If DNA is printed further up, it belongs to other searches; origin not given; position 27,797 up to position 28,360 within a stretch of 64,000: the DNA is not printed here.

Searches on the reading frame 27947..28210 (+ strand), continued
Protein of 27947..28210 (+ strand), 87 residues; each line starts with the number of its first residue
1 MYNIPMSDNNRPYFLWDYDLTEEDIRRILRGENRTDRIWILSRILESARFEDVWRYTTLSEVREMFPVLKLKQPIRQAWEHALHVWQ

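Call 38: search_protein_families(library=pfam, proteins=[P0121, P0127, P0128, P0189, P0232, P0253, P0248, P0158, P0247, P0206], max_evalue=0.01)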
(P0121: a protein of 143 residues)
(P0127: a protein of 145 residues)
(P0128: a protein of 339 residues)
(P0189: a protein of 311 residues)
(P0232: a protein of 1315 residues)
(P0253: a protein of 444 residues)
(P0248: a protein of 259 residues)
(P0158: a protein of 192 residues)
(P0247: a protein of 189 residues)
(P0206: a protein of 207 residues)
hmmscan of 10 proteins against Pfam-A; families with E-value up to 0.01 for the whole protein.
P0121 (143 aa): 0 families

P0127 (145 aa): 0 families

P0128 (339 aa): 2 families
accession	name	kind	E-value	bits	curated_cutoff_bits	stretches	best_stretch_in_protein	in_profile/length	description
PF08843.17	AbiEii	-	7.2e-17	62.6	22.5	1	132-286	2-185/238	Nucleotidyl transferase AbiEii toxin, Type IV TA system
PF09970.15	DUF2204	-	1.4e-05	25.3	20.3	1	143-221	17-91/181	Nucleotidyl transferase of unknown function (DUF2204)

P0189 (311 aa): 1 family
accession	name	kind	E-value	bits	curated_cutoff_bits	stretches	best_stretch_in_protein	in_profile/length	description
PF08843.17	AbiEii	-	1.7e-08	35.1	22.5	1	119-261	10-180/238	Nucleotidyl transferase AbiEii toxin, Type IV TA system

P0232 (1315 aa): 2 families
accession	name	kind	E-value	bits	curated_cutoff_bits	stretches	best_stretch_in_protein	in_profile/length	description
PF13191.12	AAA_16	-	0.0013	19.7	32.6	1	207-249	2-48/167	AAA ATPase domain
PF01637.24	ATPase_2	-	0.005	17.1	33.2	0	207-250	1-44/225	ATPase domain predominantly from Archaea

P0253 (444 aa): 0 families

P0248 (259 aa): 0 families

P0158 (192 aa): 0 families

P0247 (189 aa): 0 families

P0206 (207 aa): 0 families

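Call 41: find_encoding_contigs(protein=P0121, flank=4000, max_places=2)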
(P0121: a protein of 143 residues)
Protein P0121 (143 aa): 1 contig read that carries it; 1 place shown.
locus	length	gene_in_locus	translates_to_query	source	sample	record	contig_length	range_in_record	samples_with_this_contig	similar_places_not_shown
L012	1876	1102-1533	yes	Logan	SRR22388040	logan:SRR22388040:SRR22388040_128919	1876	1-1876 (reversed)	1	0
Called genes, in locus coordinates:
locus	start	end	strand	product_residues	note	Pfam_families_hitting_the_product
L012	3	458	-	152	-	?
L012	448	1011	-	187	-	-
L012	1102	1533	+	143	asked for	-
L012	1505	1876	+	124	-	?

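Call 47: find_related_loci(query=A4, collection=genome_contigs, flank=5000)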
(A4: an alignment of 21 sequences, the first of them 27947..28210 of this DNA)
Query A4 (87 aa) in genome_contigs; peptide patterns used: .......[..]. (x = any residue, [..] = any of these).
77 stretches matched a pattern; 56 encode a relative of the query (tblastn E <= 1e-3); 56 distinct loci.
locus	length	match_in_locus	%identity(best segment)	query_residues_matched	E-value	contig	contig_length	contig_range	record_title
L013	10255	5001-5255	76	2-87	8e-42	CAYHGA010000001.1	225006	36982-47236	MAG TPA_asm: uncultured Gammaproteobacteria bacterium isolate ERP119705_co10_249 genome assembly, contig: NODE_10_length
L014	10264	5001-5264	72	2-87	4e-40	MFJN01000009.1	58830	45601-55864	MAG: Candidatus Gottesmanbacteria bacterium RIFCSPHIGHO2_02_FULL_40_13 rifcsphigho2_02_scaffold_1345, whole genome shotg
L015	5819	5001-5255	73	2-87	1e-39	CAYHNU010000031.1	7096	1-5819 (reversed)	MAG TPA_asm: uncultured Gammaproteobacteria bacterium isolate ERP119705_co13_425 genome assembly, contig: NODE_13270_len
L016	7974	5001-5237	72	9-87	3e-37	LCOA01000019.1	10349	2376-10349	MAG: Candidatus Amesbacteria bacterium GW2011_GWA1_47_20 UX92_C0019, whole genome shotgun sequence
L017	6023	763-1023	62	1-87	1e-35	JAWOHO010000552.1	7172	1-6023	MAG: Caldilinea sp. isolate CWP4-3.bin.175 k191_2653962, whole genome shotgun sequence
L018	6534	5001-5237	68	9-87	1e-35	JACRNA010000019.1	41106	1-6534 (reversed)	MAG: Candidatus Amesbacteria bacterium isolate NC_groundwater_1921_Pr3_S-0.2um_39_4 scaffold_316785, whole genome shotgu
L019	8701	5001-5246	66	6-87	3e-35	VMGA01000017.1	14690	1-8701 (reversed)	MAG: Microgenomates group bacterium Gr01-1014_16 G01um101416_scaffold_1320, whole genome shotgun sequence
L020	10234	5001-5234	64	10-87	7e-35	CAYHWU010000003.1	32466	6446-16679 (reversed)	MAG TPA_asm: uncultured Gammaproteobacteria bacterium isolate ERP119705_co16_325 genome assembly, contig: NODE_1075_leng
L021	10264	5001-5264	61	2-87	7e-35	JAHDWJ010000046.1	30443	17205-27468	MAG: Anaerolineae bacterium isolate CHL7 NODE_2396_length_30443_cov_19.502830, whole genome shotgun sequence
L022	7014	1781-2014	64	10-87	1e-34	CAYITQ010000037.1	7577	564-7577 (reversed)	MAG TPA_asm: uncultured Gammaproteobacteria bacterium isolate ERP119705_co3_801 genome assembly, contig: NODE_12336_leng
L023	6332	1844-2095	61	2-86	4e-34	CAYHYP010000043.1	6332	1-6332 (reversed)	MAG TPA_asm: uncultured Gammaproteobacteria bacterium isolate ERP119705_co16_27 genome assembly, contig: NODE_9759_lengt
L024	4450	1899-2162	61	2-87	8e-34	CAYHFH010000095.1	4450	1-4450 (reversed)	MAG TPA_asm: uncultured Gammaproteobacteria bacterium isolate ERP119705_co10_87 genome assembly, contig: NODE_15066_leng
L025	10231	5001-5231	65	10-86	2e-33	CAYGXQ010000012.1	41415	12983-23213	MAG TPA_asm: uncultured Gammaproteobacteria bacterium isolate ERP119294_co1_458 genome assembly, contig: NODE_981_length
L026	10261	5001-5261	57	2-87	1e-32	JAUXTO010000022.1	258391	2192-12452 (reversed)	MAG: Candidatus Gottesmanbacteria bacterium isolate C13_maxbin.100 C13_k141_317428, whole genome shotgun sequence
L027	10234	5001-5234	62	9-86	9e-33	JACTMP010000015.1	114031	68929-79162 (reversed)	MAG: Chloroflexota bacterium isolate BJ8 scaffold_179, whole genome shotgun sequence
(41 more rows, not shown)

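Call 56: search_protein_families(library=pfam, alignment_id=A5, max_evalue=0.01)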
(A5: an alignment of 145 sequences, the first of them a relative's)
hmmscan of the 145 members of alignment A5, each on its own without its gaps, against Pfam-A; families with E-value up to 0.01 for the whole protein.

A. member 1, P0114 (87 aa): 0 families

B. families by the number of members that match (of 145 scanned): 45 families (the first 25 are shown)
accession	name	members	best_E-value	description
PF21956.1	DUF6922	10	1.7e-05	Family of unknown function (DUF6922)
PF08843.17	AbiEii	2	1.4e-07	Nucleotidyl transferase AbiEii toxin, Type IV TA system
PF13412.12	HTH_24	2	5.8e-07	Winged helix-turn-helix DNA-binding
PF12802.13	MarR_2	2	5.3e-06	MarR family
PF09339.16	HTH_IclR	2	0.00036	IclR helix-turn-helix domain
PF01619.24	Pro_dh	1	5.8e-10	Proline dehydrogenase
PF01381.28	HTH_3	1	2e-09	Helix-turn-helix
PF01797.21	Y1_Tnp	1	1.3e-08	Transposase IS200 like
PF13443.12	HTH_26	1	7.1e-08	Cro/C1-type HTH DNA-binding domain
PF13560.12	HTH_31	1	3.2e-07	Helix-turn-helix domain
PF12441.14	CopG_antitoxin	1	3.2e-06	CopG antitoxin of type II toxin-antitoxin system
PF01402.27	RHH_1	1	1.8e-05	Ribbon-helix-helix protein, copG family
PF20432.4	Xre-like-HTH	1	0.00015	Antitoxin Xre-like helix-turn-helix domain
PF00392.27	GntR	1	0.00024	Bacterial regulatory proteins, gntR family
PF01047.28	MarR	1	0.0004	MarR family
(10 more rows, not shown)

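Call 62: search_protein_families(library=pfam, proteins=[L019:4067-4369:+, L019:4338-4976:+, L026:6584-6835:-, L026:5934-6653:-, L019:5001-5249:+], max_evalue=1)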
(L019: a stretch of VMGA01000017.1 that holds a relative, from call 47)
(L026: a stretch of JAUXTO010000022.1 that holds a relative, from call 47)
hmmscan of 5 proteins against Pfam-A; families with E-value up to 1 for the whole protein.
L019:4067-4369:+ (100 aa): 1 family
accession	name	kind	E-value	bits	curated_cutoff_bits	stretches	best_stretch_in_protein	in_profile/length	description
PF21956.1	DUF6922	-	1.6e-08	34.3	27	1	10-56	4-50/52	Family of unknown function (DUF6922)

L019:4338-4976:+ (212 aa): 1 family
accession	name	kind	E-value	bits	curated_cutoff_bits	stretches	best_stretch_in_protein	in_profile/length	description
PF08843.17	AbiEii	-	1.2e-12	48.8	22.5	1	24-177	13-205/238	Nucleotidyl transferase AbiEii toxin, Type IV TA system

L026:6584-6835:- (83 aa): 0 families

L026:5934-6653:- (239 aa): 1 family
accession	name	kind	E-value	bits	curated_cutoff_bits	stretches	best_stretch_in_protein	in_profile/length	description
PF08843.17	AbiEii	-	1.3e-19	71.5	22.5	1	35-188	3-187/238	Nucleotidyl transferase AbiEii toxin, Type IV TA system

L019:5001-5249:+ (82 aa): 1 family
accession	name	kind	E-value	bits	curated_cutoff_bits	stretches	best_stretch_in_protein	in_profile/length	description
PF21956.1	DUF6922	-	0.063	13.2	27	1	6-47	2-35/52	Family of unknown function (DUF6922)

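Call 63: find_homologous_proteins(query=L019:4067-4369:+, max_evalue=0.001)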
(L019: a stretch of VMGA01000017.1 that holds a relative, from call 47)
Query L019:4067-4369:+ (100 aa): 11 proteins with E <= 0.001 among 11 candidates.
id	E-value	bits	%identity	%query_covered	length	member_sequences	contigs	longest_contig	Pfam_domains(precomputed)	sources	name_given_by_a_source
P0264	6.4e-54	198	87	100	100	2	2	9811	PF21956.2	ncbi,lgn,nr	ncbi:hypothetical protein HYS82_00375 [Candidatus Amesbacteria bacterium]|nr:hypothetical protein [C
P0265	4.8e-45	170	75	100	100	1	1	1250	PF21956.2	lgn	-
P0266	1.1e-38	149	66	100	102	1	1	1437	PF21956.2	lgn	-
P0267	4.3e-37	144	65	100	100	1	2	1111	PF21956.2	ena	-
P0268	9.7e-33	130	60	97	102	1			PF21956.2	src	-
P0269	1.9e-32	129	60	97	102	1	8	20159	PF21956.2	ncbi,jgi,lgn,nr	ncbi:hypothetical protein FJZ40_01155 [Candidatus Shapirobacteria bacterium]|nr:hypothetical protein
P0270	3.0e-31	125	58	96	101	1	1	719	PF21956.2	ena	-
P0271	3.5e-31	125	62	93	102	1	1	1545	PF21956.2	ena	-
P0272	1.1e-29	120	58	93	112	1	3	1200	PF21956.2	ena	-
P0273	1.7e-27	113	60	98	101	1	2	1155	PF21956.2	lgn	-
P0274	1.2e-26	111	53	100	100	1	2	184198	PF21956.2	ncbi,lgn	-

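Call 70: search_dna_similar(query=window:27947-28210:+, collection=phages, mode=protein, max_evalue=0.001)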
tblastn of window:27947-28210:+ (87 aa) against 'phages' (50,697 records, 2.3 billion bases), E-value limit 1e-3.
No match.

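Call 71: search_dna_similar(query=window:27947-28210:+, collection=plasmids, mode=protein, max_evalue=0.001)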
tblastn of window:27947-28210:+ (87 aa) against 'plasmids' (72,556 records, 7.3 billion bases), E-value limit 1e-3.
No match.

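Call 80: find_related_loci(query=A4, collection=viral_contigs, flank=5000)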
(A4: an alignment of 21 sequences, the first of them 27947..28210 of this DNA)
Query A4 (87 aa) in viral_contigs; peptide patterns used: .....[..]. (x = any residue, [..] = any of these).
34 stretches matched a pattern, but none encodes a relative of the query by tblastn (E <= 1e-3).
